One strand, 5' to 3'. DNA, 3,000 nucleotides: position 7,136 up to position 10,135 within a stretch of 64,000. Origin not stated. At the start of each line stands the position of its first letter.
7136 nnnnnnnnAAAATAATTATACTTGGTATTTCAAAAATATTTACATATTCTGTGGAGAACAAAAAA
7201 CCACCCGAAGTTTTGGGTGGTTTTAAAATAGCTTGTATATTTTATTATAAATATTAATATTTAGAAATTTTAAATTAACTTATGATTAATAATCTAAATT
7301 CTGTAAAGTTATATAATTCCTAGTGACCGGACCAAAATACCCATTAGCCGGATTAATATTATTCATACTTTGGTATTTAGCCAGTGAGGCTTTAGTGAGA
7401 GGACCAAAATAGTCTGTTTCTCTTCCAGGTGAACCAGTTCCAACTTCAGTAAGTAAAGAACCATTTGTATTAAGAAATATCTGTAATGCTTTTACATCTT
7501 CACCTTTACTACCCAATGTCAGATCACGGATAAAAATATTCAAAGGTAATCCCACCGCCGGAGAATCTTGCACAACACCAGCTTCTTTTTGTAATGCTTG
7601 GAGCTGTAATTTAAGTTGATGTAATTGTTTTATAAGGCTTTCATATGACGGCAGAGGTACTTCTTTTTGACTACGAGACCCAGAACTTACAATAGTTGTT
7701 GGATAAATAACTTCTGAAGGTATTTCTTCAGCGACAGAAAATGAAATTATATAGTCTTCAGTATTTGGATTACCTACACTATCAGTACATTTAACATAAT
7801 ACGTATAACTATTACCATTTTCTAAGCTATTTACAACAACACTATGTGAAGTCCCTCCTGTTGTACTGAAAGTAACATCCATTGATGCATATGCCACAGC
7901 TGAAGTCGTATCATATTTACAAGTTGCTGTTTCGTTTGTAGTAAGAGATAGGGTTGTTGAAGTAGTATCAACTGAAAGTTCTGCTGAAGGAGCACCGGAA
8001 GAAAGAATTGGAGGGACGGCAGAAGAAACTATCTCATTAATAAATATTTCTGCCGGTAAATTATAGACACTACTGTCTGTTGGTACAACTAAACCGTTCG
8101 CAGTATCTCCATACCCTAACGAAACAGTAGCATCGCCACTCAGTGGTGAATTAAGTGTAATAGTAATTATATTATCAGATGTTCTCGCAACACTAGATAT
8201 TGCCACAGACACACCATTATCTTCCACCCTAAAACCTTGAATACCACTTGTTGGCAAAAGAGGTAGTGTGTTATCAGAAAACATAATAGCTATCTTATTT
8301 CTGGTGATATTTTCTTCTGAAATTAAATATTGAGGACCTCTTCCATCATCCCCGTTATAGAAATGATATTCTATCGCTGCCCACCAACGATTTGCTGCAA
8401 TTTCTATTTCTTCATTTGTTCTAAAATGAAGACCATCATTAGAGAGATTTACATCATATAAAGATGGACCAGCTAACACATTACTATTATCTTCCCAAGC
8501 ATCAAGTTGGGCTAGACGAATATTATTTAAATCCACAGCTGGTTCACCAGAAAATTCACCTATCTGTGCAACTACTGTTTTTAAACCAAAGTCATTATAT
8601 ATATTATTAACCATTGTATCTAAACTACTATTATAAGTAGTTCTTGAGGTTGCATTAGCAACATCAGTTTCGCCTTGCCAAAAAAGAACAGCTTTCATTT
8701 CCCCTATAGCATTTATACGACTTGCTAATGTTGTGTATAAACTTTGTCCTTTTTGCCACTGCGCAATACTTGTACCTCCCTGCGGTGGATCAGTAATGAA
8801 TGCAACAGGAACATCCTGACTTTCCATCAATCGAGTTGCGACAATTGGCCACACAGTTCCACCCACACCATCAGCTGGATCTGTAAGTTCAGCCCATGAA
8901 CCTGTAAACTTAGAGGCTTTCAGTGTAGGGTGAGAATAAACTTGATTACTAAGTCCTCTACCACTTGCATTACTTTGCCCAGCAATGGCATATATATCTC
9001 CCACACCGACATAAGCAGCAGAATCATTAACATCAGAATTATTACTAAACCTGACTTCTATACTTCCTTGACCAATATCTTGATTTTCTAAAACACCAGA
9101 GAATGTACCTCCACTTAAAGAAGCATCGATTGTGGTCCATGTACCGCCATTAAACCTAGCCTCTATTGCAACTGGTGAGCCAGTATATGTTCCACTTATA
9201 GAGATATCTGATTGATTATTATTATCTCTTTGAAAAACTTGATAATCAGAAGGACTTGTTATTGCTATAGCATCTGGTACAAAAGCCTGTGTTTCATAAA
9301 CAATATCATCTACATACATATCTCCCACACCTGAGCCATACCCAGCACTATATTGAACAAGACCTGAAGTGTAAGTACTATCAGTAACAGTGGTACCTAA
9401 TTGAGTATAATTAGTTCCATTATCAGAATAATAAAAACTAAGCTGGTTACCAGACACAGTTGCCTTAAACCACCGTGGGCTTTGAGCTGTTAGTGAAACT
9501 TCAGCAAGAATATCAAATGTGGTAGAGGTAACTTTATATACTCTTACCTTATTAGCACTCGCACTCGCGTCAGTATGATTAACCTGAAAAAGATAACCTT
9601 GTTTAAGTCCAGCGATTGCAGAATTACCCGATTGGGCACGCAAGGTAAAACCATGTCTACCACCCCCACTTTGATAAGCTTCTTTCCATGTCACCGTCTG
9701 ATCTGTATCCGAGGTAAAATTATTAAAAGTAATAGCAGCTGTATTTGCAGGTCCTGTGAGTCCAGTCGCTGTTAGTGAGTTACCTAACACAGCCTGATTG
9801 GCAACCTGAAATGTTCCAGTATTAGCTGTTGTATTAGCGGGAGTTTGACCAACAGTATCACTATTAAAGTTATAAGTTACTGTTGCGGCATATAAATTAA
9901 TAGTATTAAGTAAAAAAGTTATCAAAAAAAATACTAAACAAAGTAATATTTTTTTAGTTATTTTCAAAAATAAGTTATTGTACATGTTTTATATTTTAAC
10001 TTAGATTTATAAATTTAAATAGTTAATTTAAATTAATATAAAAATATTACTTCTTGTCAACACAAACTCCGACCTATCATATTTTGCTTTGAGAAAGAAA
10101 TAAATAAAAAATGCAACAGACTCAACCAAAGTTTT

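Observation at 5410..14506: Tandem array of three paralogous giant surface proteins, all anchored by C-terminal peptidoglycan-binding domains, including a surface SGNH/sialate-O-acetylesterase-family enzyme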

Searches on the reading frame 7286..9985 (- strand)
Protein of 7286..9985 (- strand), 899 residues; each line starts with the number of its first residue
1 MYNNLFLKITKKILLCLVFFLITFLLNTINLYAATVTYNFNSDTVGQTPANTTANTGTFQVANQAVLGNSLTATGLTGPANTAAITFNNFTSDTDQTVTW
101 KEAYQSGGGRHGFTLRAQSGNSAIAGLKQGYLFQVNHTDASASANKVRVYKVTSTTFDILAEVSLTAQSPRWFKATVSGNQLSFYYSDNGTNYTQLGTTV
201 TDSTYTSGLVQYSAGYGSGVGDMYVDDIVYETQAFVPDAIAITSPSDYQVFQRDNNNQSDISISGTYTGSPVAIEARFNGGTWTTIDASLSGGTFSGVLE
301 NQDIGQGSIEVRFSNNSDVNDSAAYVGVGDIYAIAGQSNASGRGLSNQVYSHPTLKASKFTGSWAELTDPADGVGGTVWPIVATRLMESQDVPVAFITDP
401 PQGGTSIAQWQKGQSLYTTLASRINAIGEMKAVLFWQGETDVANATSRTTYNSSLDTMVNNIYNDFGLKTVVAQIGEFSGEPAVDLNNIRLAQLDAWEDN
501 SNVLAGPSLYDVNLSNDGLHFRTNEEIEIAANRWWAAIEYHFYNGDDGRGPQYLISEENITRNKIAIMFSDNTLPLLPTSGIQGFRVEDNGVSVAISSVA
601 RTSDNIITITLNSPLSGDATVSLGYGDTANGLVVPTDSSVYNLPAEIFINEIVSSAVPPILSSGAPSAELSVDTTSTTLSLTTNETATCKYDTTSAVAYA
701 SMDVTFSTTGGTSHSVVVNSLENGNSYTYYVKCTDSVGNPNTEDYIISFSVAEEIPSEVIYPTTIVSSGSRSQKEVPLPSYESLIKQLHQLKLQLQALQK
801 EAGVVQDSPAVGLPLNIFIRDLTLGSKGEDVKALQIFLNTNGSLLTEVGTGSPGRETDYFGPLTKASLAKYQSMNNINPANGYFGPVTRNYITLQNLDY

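Call 3: search_protein_families(library=pfam, proteins=[window:7286-9985:-], max_evalue=0.1)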
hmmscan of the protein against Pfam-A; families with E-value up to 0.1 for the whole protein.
window:7286-9985:- (899 aa): 7 families
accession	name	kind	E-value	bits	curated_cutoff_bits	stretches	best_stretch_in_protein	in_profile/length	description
PF03629.24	SASA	-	1.1e-21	78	24.8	1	329-530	2-217/226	Carbohydrate esterase, sialic acid-specific acetylesterase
PF01471.23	PG_binding_1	-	1e-08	35.6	23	1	828-890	2-55/57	Putative peptidoglycan binding domain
PF13753.12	SWM_repeat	-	4.5e-05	24.1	27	1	556-629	9-85/86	Putative flagellar system-associated repeat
PF07081.18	DUF1349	-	0.018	15.1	32.4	0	167-209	113-157/179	Protein of unknown function (DUF1349)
PF16656.11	Pur_ac_phosph_N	-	0.024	15.6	30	1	682-735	20-82/93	Purple acid Phosphatase, N-terminal domain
PF17851.8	GH43_C2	-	0.037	14.2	22.7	1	143-209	99-168/203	Beta xylosidase C-terminal Concanavalin A-like domain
PF25077.1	DUF7800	-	0.086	13.4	27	0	672-743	13-81/89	Domain of unknown function (DUF7800)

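Call 4: search_protein_families(library=ncbifam, proteins=[window:7286-9985:-], max_evalue=0.1)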
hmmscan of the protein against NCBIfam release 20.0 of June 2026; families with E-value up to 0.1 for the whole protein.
window:7286-9985:- (899 aa): 0 families

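Call 12: search_solved_structures(query=window:7286-9985:-, max_evalue=0.01, show_alignments=3)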
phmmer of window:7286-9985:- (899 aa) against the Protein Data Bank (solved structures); distinct sequences matched with E-value up to 0.01: 2.
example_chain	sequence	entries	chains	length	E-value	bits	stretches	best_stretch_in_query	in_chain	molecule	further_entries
2apj_A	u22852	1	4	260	1.1e-12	49.9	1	387-531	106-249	Putative Esterase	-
1zmb_A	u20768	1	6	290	0.0037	18.4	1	332-481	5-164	Acetylxylan esterase related enzyme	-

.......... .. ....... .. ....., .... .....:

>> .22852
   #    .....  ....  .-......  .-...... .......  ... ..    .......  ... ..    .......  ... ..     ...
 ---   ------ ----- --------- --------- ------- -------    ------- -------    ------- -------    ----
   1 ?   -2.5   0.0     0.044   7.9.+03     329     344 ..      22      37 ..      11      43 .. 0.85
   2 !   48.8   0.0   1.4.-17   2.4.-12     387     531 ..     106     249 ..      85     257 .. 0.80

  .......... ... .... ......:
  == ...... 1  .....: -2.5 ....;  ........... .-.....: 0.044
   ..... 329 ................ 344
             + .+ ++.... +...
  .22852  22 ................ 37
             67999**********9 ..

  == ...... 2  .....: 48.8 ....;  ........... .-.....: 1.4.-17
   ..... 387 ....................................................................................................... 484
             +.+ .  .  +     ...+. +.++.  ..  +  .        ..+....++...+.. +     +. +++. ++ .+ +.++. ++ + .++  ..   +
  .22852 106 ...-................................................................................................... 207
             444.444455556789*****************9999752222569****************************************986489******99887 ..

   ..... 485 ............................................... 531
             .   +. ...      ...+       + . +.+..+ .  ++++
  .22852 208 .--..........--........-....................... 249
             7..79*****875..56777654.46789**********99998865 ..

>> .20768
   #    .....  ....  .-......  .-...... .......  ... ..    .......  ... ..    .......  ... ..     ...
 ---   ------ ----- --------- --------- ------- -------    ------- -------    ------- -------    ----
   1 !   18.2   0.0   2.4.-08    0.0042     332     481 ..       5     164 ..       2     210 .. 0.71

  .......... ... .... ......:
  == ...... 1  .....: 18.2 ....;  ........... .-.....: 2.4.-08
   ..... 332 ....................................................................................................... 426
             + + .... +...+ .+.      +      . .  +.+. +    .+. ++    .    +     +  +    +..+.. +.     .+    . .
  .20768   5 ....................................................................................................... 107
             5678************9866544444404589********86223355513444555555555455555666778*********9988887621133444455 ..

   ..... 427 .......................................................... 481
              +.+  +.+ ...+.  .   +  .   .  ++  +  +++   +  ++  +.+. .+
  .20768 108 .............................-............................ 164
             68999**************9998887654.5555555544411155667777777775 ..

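Call 13: find_encoding_contigs(protein=window:7286-9985:-, flank=10000, max_places=6)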
Protein window:7286-9985:- (899 aa): 2 contigs read that carry it; 1 place shown.
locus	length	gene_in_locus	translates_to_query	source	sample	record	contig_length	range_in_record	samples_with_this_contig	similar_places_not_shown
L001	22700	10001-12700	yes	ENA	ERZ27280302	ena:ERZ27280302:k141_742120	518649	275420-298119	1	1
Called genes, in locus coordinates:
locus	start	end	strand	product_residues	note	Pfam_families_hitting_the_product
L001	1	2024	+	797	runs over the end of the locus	-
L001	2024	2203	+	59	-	-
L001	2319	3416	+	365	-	-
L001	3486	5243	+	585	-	-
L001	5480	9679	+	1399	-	PF07581:Glug (faint), PF13229:Beta_helix (weak), PF05048:NosD, PF13229:Beta_helix, PF01471:PG_binding_1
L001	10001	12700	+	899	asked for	PF03629:SASA, PF01471:PG_binding_1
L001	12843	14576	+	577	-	PF13205:Big_5, PF01471:PG_binding_1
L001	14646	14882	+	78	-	PF01381:HTH_3, PF12844:HTH_19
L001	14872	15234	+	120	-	PF09946:DUF2178 (weak)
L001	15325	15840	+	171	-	PF00085:Thioredoxin, PF13098:Thioredoxin_2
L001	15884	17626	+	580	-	PF02683:DsbD_TM, PF13386:DsbD_2, PF01625:PMSR, PF01641:SelR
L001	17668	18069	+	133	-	PF07883:Cupin_2, PF02311:AraC_binding (weak)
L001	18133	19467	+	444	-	PF07690:MFS_1, PF06813:Nodulin-like (weak)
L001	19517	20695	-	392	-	-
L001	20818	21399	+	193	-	PF04542:Sigma70_r2, PF08281:Sigma70_r4_2, PF04545:Sigma70_r4 (weak)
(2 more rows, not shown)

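Call 15: find_homologous_proteins(query=window:7286-9985:-, max_evalue=0.00001)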
Query window:7286-9985:- (899 aa): 158 proteins with E <= 0.00001 among 8000 candidates; the best 120 are listed.
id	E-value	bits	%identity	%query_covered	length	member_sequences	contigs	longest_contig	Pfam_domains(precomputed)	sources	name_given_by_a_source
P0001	0.0e+0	1986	100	100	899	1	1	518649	PF03629.25,PF01471.24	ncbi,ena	-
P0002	3.8e-195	669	42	73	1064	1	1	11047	PF03629.25,PF01471.24,PF00041.28,PF16656.12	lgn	-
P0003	2.4e-192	659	46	49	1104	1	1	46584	PF03629.25,PF17957.8,PF13750.13,PF01471.24,PF16656.12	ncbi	-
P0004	1.4e-187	643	43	73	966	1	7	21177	PF03629.25,PF01471.24,PF00041.28,PF16656.12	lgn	-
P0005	1.7e-187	643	46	49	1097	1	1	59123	PF03629.25,PF17957.8,PF01471.24,PF16656.12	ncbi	-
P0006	7.5e-187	641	42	70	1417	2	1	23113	PF07081.19,PF03629.25,PF18962.8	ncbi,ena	-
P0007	6.4e-184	631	42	61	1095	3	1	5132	PF03629.25,PF17957.8,PF13750.13,PF01471.24,PF19077.7,PF16656.12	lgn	-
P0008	1.7e-177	610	63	48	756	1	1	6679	PF03629.25,PF13385.14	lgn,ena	-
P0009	3.0e-175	603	42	78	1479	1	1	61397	PF03629.25,PF01471.24,PF16656.12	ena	-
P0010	6.0e-174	598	48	74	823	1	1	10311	PF03629.25,PF01471.24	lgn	-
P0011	6.2e-174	598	46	46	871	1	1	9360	PF03629.25,PF01471.24,PF16656.12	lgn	-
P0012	4.0e-168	579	45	50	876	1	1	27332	PF03629.25,PF01471.24,PF16656.12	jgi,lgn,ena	-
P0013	4.4e-168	579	46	47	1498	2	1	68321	PF02494.23,PF03629.25,PF11259.14,PF17957.8,PF13750.13,PF01471.24,PF00041.28,PF19077.7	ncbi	ncbi:MAG: Ig-like domain-containing protein [Patescibacteria group bacterium]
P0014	1.6e-158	547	44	49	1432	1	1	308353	PF03629.25,PF17957.8,PF13750.13,PF01471.24,PF19077.7,PF16656.12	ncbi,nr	ncbi:MAG: hypothetical protein JWN89_469 [Parcubacteria group bacterium]|nr:hypothetical protein [Pa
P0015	1.0e-143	498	51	49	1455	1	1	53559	PF03629.25,PF23197.2,PF14870.13,PF01471.24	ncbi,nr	ncbi:MAG: hypothetical protein NT165_03910 [Candidatus Falkowbacteria bacterium]|nr:hypothetical pro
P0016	4.6e-140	486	53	47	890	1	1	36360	PF03629.25,PF13385.14,PF23197.2,PF01471.24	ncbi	-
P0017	9.3e-139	482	40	69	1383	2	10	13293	PF03629.25,PF18962.8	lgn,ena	-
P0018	3.9e-133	463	48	56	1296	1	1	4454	PF13715.13,PF03629.25,PF01476.27,PF24025.2,PF13620.13,PF00041.28,PF16656.12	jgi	-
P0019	2.2e-127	444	39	72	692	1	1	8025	PF03629.25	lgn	-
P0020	8.5e-126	439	47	46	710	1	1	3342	PF03629.25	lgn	-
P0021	2.1e-125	438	42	70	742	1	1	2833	PF03629.25,PF18962.8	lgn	-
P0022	1.2e-124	435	44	69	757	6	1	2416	PF03629.25,PF18962.8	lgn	-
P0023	1.2e-123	432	44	59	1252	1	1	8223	PF03629.25,PF13385.14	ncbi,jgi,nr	ncbi:MAG: type sorting protein [Patescibacteria group bacterium]|jgi:hypothetical protein|nr:type so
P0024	1.3e-123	432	46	57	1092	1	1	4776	PF25059.2,PF03629.25,PF01471.24,PF00041.28,PF16656.12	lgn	-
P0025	7.3e-123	429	51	47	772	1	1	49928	PF03629.25,PF13620.13,PF00041.28,PF16656.12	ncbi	-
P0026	7.3e-122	426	38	74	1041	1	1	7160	PF03629.25,PF13385.14,PF01471.24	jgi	jgi:hypothetical protein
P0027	3.8e-121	424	41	69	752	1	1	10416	PF03629.25,PF18962.8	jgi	-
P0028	2.2e-120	421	43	59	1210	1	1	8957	PF03629.25,PF13517.13,PF20009.5,PF25788.3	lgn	-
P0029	5.1e-120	420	44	57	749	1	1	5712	PF03629.25,PF18962.8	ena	-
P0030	7.8e-120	419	42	68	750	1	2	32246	PF03629.25,PF18962.8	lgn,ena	-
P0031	1.2e-118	415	39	69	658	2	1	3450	PF03629.25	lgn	-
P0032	5.7e-117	410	39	73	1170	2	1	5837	PF03629.25,PF18962.8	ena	-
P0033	6.5e-114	400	49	46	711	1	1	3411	PF03629.25,PF13385.14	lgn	-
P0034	7.6e-114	400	48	46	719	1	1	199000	PF03629.25,PF13385.14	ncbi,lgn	-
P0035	1.6e-112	395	40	69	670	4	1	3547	PF03629.25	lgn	-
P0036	1.7e-110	389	37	61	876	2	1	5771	PF28033.1,PF21605.4,PF01108.24,PF25059.2,PF03629.25,PF25788.3,PF00041.28,PF16656.12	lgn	-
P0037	3.3e-110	388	45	51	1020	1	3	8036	PF13715.13,PF03629.25,PF24025.2,PF13620.13,PF00041.28,PF16656.12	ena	-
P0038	5.9e-110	387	40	56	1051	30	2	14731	PF03629.25,PF18962.8,PF16403.12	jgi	-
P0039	2.2e-109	385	37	81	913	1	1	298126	PF03629.25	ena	-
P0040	4.4e-109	384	44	56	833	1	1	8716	PF03629.25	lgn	-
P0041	7.8e-107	376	39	69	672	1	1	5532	PF03629.25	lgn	-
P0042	1.2e-106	376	39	69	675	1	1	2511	PF03629.25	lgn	-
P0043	1.1e-105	373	37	73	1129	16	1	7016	PF25059.2,PF03629.25,PF00041.28,PF16656.12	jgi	-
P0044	1.1e-104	369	39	69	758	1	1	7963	PF03629.25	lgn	-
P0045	4.7e-103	364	41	47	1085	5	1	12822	PF21605.4,PF09479.17,PF25059.2,PF03629.25,PF01471.24,PF00041.28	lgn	-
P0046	1.2e-101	359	37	72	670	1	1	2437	PF03629.25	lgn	-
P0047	6.6e-96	340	44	47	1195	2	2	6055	PF03629.25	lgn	-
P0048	1.6e-94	336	35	59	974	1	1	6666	PF28033.1,PF25059.2,PF03629.25,PF00041.28,PF16656.12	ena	-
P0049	6.5e-93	330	40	54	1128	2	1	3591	PF03382.21,PF03629.25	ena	-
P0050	9.6e-93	330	36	67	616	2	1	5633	PF03629.25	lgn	-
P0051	6.2e-92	327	44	47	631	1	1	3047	PF03629.25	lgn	-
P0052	1.6e-88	316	43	47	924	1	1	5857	PF03629.25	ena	-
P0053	7.7e-88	314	42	46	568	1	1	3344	PF03629.25,PF18962.8,PF13860.13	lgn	-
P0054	1.2e-86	310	41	51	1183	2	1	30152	PF03629.25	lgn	-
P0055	1.3e-82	296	42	46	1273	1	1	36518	PF03629.25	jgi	jgi:hypothetical protein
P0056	9.3e-82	293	40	47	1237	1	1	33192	PF03629.25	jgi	jgi:hypothetical protein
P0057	2.5e-80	289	40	47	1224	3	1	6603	PF03629.25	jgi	jgi:hypothetical protein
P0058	2.6e-78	282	37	56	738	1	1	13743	PF03629.25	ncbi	-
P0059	9.0e-78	280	39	46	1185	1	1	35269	PF22352.3,PF00801.27,PF03629.25,PF18911.7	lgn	-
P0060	1.3e-77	280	40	49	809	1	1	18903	PF03629.25,PF10102.15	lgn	-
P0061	4.1e-77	278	44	45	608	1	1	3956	PF03629.25,PF18962.8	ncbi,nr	ncbi:MAG: T9SS type A sorting domain-containing protein, partial [Bacteroidia bacterium]|nr:T9SS typ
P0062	6.8e-77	277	41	47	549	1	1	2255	PF03629.25,PF18962.8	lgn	-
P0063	2.0e-76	276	41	47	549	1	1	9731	PF03629.25,PF18962.8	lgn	-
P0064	6.2e-76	274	42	46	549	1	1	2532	PF03629.25,PF18962.8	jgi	jgi:hypothetical protein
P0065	5.0e-75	271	42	46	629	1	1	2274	PF03629.25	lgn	-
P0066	8.3e-74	267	46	34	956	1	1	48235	PF03629.25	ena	-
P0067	1.2e-73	267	39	46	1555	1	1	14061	PF03629.25,PF13385.14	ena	-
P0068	6.9e-73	264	37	50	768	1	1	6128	PF03629.25,PF13385.14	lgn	-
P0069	1.2e-72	263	46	8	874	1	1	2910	PF03629.25,PF01471.24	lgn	-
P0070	4.4e-72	261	35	47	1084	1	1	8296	PF03629.25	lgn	-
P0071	3.4e-64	235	38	46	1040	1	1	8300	PF03629.25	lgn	-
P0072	1.5e-62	230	36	46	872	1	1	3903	PF03629.25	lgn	-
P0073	2.0e-62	229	35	59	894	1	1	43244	PF03629.25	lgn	-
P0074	2.8e-62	229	36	47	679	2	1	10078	PF03629.25,PF13753.13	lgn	-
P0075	1.3e-61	227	40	43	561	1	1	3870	PF03629.25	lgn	-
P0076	1.4e-61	227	38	43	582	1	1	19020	PF03629.25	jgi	jgi:hypothetical protein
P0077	1.8e-61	226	38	38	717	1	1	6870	PF03629.25,PF13385.14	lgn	-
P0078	4.5e-61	225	37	46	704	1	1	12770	PF03629.25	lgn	-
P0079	7.7e-60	221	43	34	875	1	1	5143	PF03629.25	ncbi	-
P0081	3.0e-58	216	43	34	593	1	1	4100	PF03629.25,PF13385.14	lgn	-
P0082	5.7e-58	215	47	29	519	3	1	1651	PF03629.25,PF13385.14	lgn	-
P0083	6.4e-58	215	36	45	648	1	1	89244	PF03629.25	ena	-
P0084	3.3e-57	212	41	33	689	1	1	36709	PF03629.25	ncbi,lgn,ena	-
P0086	7.8e-56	208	39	34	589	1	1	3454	PF03629.25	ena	-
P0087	1.2e-55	207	37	46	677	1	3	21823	PF03629.25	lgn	-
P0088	3.2e-55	206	35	47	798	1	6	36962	PF03629.25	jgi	jgi:hypothetical protein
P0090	1.4e-52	197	41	32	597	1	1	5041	PF03629.25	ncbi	-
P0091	5.9e-52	195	36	45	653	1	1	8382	PF03629.25,PF13385.14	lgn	-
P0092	1.0e-51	194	40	33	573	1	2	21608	PF03629.25,PF13385.14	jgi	jgi:hypothetical protein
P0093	2.1e-51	193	41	34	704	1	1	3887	PF03629.25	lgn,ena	-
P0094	2.5e-51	193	38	25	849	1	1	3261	PF03629.25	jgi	jgi:hypothetical protein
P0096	7.8e-50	188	34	48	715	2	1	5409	PF03629.25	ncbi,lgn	-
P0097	4.0e-49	185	38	34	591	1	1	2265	PF03629.25,PF13385.14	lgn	-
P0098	7.8e-49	185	40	35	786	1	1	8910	PF03629.25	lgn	-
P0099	1.1e-47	181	39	36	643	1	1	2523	PF03629.25,PF13385.14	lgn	-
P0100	2.0e-46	177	38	33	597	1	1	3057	PF03629.25,PF13385.14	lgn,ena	-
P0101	6.7e-46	175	39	35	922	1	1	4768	PF03629.25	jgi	jgi:hypothetical protein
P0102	1.8e-45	173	31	47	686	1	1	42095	PF03629.25,PF13385.14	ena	-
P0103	2.3e-45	173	41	34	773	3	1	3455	PF03629.25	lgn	-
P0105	1.6e-44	170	40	34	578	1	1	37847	PF03629.25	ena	-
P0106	4.3e-44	169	33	46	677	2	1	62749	PF03629.25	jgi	jgi:Carbohydrate esterase, sialic acid-specific acetylesterase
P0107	3.1e-42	163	37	35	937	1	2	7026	PF03629.25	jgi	jgi:hypothetical protein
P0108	7.6e-42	161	36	40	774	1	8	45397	PF03629.25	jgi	jgi:hypothetical protein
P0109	1.7e-41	160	37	34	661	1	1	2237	PF03629.25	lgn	-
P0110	2.5e-40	156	35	34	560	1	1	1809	PF03629.25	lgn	-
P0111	7.9e-38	148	35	33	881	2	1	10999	PF03629.25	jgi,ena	-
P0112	2.5e-37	146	36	33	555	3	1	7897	PF03629.25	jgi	jgi:hypothetical protein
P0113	4.3e-37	146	36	34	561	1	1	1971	PF03629.25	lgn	-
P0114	2.4e-36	143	36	32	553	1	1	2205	PF03629.25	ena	-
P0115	1.3e-34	137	31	34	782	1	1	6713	PF03629.25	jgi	jgi:hypothetical protein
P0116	1.7e-34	137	34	34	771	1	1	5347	PF03629.25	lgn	-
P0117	1.3e-33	134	36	26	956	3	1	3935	PF03629.25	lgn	-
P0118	1.3e-33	134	35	24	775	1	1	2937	PF03629.25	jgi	jgi:hypothetical protein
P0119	1.8e-33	134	32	33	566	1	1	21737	PF03629.25,PF03160.21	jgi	jgi:hypothetical protein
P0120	3.6e-33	133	37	29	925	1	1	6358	PF03629.25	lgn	-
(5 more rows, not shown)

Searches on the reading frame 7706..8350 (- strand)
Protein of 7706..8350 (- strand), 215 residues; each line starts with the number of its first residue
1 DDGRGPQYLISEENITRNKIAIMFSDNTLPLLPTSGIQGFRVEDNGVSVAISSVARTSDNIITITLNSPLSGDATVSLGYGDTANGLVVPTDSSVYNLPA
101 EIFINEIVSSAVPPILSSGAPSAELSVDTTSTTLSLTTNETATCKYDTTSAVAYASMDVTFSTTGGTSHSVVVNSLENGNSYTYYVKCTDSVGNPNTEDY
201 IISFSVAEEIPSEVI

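Call 76: search_protein_families(library=pfam, proteins=[window:7706-8350:-], max_evalue=5)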
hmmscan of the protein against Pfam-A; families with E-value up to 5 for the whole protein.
window:7706-8350:- (215 aa): 4 families
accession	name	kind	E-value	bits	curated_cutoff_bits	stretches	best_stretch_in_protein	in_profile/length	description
PF13753.12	SWM_repeat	-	1.1e-06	29.3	27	1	11-84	9-85/86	Putative flagellar system-associated repeat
PF16656.11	Pur_ac_phosph_N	-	0.00094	20.1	30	1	137-191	20-83/93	Purple acid Phosphatase, N-terminal domain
PF25077.1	DUF7800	-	0.019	15.6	27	1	127-198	13-81/89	Domain of unknown function (DUF7800)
PF19077.6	Big_13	-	0.033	15.1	27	1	129-202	26-96/102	Bacterial Ig-like domain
